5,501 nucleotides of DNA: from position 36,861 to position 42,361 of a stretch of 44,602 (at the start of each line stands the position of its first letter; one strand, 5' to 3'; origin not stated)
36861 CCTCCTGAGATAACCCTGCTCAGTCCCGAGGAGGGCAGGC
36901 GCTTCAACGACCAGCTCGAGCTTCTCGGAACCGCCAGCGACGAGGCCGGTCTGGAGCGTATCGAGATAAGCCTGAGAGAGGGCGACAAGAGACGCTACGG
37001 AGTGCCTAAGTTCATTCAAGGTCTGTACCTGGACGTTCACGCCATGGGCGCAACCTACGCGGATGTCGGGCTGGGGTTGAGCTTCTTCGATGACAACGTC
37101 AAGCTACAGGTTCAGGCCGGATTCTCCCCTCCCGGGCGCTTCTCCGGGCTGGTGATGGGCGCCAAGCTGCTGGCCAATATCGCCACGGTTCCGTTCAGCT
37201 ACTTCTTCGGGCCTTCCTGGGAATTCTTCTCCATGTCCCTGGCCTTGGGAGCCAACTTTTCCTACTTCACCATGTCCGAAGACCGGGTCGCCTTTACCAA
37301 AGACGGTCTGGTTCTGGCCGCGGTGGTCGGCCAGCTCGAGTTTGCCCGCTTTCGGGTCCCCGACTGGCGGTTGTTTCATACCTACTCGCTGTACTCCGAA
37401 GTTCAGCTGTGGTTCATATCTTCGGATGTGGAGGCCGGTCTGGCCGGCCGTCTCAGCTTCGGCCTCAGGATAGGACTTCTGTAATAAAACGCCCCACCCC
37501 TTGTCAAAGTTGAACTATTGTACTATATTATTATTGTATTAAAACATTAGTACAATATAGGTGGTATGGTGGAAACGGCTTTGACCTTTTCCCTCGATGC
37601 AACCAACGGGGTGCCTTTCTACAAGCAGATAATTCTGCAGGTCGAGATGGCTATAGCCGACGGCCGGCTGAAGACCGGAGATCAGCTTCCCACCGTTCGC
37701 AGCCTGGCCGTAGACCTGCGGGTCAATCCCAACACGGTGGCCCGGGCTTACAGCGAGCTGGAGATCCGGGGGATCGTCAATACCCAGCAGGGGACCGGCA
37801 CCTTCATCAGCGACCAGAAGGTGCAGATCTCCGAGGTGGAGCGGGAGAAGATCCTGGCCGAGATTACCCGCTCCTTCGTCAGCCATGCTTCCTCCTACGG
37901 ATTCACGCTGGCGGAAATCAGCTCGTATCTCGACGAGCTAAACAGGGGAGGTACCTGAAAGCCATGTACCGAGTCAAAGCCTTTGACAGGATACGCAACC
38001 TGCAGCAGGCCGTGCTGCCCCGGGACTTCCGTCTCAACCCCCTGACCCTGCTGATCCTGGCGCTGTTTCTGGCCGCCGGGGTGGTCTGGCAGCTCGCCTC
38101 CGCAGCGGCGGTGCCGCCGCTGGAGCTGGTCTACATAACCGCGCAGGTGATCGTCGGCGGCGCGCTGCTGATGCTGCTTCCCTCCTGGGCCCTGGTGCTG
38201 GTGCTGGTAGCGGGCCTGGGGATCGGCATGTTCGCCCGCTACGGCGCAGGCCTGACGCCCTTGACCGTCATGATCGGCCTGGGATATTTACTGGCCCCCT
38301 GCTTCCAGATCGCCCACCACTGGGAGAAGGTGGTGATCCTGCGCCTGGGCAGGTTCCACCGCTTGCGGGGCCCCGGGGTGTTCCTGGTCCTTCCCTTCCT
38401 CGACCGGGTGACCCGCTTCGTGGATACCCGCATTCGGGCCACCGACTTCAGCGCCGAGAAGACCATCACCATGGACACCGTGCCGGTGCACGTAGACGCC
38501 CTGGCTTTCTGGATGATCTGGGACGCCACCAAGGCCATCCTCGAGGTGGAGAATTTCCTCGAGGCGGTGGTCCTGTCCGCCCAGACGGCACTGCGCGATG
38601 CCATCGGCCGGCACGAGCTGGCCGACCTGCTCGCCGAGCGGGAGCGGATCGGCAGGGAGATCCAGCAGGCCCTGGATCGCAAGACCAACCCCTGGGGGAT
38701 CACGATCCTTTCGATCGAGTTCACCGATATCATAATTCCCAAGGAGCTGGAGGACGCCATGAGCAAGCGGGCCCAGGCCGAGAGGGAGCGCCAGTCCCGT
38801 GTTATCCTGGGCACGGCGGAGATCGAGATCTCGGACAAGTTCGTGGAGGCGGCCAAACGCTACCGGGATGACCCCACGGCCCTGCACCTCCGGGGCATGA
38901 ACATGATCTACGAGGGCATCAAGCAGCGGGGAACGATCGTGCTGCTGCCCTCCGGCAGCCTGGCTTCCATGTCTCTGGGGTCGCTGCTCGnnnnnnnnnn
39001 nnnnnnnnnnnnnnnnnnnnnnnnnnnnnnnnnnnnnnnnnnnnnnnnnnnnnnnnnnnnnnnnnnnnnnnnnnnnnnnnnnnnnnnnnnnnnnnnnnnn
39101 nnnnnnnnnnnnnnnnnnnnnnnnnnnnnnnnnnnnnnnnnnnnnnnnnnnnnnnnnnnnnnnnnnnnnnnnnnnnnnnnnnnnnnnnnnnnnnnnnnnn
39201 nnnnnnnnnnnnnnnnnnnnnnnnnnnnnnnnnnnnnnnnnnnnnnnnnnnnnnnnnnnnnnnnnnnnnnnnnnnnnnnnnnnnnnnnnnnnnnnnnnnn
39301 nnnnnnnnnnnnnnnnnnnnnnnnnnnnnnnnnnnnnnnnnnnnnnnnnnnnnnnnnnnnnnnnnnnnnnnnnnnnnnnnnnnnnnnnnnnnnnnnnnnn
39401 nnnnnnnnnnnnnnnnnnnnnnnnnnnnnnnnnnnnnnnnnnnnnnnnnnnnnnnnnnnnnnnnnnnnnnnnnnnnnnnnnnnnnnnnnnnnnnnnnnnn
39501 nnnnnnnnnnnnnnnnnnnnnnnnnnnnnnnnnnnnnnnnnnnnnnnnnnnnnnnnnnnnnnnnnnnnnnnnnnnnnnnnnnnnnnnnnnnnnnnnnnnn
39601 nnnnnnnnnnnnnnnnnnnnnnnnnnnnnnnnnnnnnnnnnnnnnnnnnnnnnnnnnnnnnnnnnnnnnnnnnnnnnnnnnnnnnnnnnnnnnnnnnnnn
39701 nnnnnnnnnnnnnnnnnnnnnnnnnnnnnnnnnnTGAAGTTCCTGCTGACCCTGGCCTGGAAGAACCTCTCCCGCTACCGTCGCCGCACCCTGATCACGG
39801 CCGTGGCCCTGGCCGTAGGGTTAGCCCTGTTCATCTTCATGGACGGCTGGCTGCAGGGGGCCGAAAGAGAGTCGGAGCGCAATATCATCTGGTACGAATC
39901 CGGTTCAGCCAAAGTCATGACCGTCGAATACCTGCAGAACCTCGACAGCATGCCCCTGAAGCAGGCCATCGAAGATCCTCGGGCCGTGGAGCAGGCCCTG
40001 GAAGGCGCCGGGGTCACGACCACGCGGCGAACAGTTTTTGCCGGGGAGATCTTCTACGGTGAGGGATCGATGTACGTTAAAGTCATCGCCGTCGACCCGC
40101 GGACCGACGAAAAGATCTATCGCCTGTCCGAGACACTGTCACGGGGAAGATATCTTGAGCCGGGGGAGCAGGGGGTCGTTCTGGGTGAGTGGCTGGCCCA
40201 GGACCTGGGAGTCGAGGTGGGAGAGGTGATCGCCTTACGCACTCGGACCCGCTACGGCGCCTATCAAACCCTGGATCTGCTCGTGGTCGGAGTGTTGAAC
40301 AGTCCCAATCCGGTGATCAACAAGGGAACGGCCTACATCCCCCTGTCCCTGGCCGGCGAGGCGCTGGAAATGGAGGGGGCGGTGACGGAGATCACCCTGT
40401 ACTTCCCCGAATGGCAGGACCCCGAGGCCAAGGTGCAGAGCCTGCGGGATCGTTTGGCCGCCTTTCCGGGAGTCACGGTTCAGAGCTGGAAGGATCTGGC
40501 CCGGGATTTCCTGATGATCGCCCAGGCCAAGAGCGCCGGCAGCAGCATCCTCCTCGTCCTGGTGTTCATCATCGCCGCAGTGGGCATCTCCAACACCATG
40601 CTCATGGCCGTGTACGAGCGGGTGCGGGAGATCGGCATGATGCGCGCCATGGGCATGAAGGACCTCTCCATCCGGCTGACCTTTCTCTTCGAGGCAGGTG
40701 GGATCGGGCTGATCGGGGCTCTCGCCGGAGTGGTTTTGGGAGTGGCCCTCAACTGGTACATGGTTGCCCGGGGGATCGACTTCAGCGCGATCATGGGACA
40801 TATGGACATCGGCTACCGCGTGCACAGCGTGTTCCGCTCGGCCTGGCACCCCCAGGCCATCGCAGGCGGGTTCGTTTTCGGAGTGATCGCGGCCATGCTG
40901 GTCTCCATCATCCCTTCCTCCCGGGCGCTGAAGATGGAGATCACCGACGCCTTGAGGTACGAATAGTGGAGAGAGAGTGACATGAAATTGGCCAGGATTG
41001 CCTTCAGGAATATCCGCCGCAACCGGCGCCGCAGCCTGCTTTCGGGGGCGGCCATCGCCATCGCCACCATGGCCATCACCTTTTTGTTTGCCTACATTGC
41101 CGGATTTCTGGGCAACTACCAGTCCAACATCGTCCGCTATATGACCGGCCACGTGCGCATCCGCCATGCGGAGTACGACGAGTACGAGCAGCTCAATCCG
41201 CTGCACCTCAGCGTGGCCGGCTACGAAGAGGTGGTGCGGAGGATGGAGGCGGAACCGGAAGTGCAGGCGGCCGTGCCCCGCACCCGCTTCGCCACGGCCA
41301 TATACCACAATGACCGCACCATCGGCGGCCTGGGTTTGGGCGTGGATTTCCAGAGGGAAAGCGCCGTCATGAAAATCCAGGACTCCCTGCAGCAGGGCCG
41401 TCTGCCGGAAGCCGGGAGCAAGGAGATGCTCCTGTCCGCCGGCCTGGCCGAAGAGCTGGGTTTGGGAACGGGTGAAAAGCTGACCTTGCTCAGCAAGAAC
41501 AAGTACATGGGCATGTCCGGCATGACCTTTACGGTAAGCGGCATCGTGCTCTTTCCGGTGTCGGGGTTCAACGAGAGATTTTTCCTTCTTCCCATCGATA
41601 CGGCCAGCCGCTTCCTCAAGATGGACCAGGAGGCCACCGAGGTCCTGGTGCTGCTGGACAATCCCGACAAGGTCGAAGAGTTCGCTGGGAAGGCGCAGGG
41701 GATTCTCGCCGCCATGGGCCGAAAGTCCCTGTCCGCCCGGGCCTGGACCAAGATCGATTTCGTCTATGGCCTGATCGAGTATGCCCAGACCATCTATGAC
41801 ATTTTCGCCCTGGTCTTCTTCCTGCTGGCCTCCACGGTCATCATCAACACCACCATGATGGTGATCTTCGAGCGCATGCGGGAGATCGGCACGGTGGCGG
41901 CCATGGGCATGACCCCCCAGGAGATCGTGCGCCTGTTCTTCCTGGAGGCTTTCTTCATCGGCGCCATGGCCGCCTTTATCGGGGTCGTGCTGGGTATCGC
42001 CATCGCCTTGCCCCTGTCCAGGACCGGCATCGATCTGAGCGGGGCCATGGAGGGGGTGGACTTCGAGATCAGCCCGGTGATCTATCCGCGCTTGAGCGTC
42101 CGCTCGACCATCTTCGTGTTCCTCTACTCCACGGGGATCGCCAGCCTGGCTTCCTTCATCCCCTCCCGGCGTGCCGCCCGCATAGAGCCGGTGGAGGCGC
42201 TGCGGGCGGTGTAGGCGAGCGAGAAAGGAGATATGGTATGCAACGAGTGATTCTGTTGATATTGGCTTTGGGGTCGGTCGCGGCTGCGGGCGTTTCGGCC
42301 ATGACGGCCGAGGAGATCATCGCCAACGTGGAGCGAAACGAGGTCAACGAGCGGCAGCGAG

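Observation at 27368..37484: Tandem pair of giant (1778 and 1587 aa) acidic Ig-repeat surface proteins, co-transcribed, with distinct C-terminal modules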

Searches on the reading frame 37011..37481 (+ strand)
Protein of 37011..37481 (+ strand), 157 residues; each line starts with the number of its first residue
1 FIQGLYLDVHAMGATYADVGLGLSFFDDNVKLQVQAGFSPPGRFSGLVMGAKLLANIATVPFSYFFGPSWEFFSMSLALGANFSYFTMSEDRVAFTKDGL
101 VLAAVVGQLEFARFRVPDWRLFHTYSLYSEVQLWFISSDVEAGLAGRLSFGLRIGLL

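Call 54: search_protein_representatives(protein=window:37011-37481:+)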
Query: 157 residues. Proteins with E-value up to 0.001 (for the whole library): 248; up to 1e-10: 213; up to 1e-30: 126. The best 150 are listed.
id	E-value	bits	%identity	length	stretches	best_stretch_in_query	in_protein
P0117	2.8e-80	283.9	83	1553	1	1-157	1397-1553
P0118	1.8e-64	232.6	67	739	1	1-157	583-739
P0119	4.0e-63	228.2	69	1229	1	1-155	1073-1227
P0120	4.0e-63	228.2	65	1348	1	1-157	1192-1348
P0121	5.5e-63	227.7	66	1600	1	1-154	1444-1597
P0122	5.7e-63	227.7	48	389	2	3-142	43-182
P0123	8.9e-63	227.1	65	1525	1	1-156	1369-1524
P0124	6.7e-62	224.2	69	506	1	1-154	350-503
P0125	4.5e-61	221.5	63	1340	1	1-156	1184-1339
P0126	6.2e-60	217.8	65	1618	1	1-156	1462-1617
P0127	1.8e-59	216.3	65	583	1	1-157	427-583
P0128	5.7e-59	214.7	65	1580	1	1-157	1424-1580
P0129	7.3e-59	214.4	64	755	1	1-156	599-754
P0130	1.2e-58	213.7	66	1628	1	1-155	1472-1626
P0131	4.6e-58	211.7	68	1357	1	1-156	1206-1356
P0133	1.8e-57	209.8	65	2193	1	1-155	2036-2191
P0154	9.8e-48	178.2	57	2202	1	1-156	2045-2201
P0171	1.4e-43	164.7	61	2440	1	1-156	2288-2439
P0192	1.5e-37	145.1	51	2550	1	1-156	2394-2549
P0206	8.6e-36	139.4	52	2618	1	1-156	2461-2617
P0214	7.6e-34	133.1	58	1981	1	1-142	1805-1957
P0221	3.9e-33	130.8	57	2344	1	1-156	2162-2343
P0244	2.0e-29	118.7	48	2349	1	1-156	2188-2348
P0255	1.3e-27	112.9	50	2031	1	1-144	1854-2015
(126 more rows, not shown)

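Call 68: list_cluster_members(proteins=[P0117, P0133, P0154, P0171, P0192, P0206, P0221, P0244, P0214, P0255])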
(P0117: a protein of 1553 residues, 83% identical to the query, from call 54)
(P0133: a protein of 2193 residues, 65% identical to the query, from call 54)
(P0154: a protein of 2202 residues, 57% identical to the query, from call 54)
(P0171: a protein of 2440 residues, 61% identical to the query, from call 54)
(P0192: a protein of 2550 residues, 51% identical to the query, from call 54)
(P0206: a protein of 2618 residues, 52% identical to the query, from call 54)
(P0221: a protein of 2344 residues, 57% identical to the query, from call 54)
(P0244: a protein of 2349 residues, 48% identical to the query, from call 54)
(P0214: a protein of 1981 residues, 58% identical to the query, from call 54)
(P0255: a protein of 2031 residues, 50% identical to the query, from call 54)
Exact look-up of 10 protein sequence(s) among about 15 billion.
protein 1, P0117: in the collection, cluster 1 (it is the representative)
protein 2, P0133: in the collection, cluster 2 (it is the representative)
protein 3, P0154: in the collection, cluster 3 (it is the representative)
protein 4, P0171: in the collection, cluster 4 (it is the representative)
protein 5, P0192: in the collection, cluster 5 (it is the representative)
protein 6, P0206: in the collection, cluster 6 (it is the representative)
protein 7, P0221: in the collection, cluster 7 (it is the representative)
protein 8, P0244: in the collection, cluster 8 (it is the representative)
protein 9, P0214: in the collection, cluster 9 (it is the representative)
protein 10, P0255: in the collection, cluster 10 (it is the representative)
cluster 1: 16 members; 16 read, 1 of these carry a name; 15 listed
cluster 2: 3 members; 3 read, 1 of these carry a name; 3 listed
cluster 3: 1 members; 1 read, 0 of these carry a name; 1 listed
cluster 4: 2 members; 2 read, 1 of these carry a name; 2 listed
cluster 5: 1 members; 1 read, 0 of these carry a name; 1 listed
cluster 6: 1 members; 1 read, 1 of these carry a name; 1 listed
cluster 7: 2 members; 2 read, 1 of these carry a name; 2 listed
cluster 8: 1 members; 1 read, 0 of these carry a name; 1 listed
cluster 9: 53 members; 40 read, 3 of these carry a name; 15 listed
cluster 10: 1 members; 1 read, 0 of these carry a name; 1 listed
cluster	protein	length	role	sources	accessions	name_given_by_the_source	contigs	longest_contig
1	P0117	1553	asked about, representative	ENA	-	-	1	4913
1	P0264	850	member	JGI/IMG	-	hypothetical protein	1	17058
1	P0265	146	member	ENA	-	-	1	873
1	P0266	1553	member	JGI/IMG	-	-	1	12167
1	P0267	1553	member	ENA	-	-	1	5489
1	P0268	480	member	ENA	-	-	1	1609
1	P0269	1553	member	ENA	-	-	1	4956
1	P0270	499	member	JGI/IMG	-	-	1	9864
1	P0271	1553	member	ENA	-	-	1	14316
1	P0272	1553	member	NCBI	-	-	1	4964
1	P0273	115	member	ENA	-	-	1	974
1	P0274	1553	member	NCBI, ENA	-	-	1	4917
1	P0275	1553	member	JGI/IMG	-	-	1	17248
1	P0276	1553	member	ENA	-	-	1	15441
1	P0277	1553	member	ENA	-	-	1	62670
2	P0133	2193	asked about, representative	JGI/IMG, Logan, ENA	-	hypothetical protein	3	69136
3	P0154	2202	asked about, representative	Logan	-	-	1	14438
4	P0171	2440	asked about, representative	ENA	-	-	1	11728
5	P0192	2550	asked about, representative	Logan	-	-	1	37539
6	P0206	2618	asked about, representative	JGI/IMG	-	hypothetical protein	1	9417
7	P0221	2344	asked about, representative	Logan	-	-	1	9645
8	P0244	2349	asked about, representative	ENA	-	-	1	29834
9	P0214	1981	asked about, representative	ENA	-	-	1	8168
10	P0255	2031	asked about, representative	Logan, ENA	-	-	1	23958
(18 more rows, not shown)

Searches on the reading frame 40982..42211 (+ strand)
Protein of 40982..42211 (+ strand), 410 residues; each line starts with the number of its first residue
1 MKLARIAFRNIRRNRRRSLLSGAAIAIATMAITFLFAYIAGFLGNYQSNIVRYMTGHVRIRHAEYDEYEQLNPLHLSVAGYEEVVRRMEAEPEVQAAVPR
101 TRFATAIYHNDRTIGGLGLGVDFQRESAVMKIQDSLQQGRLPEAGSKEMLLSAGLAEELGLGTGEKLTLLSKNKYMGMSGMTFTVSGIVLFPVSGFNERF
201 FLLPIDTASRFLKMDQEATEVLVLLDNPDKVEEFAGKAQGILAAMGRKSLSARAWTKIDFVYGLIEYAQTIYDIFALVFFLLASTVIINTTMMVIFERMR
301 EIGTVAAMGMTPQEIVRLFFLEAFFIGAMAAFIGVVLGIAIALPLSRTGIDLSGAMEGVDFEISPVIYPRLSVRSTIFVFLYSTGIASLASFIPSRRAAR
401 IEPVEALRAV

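Call 11: search_protein_families(library=pfam, proteins=[window:40982-42211:+], max_evalue=0.001)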
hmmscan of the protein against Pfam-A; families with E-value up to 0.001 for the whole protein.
window:40982-42211:+ (410 aa): 2 families
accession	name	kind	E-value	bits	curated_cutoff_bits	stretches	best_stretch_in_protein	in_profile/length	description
PF02687.27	FtsX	-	7.1e-19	68.5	25.5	1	274-403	2-120/120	FtsX-like permease C-terminal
PF12704.14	MacB_PCD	-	3.2e-16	60.7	27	1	18-238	1-204/207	MacB-like periplasmic core domain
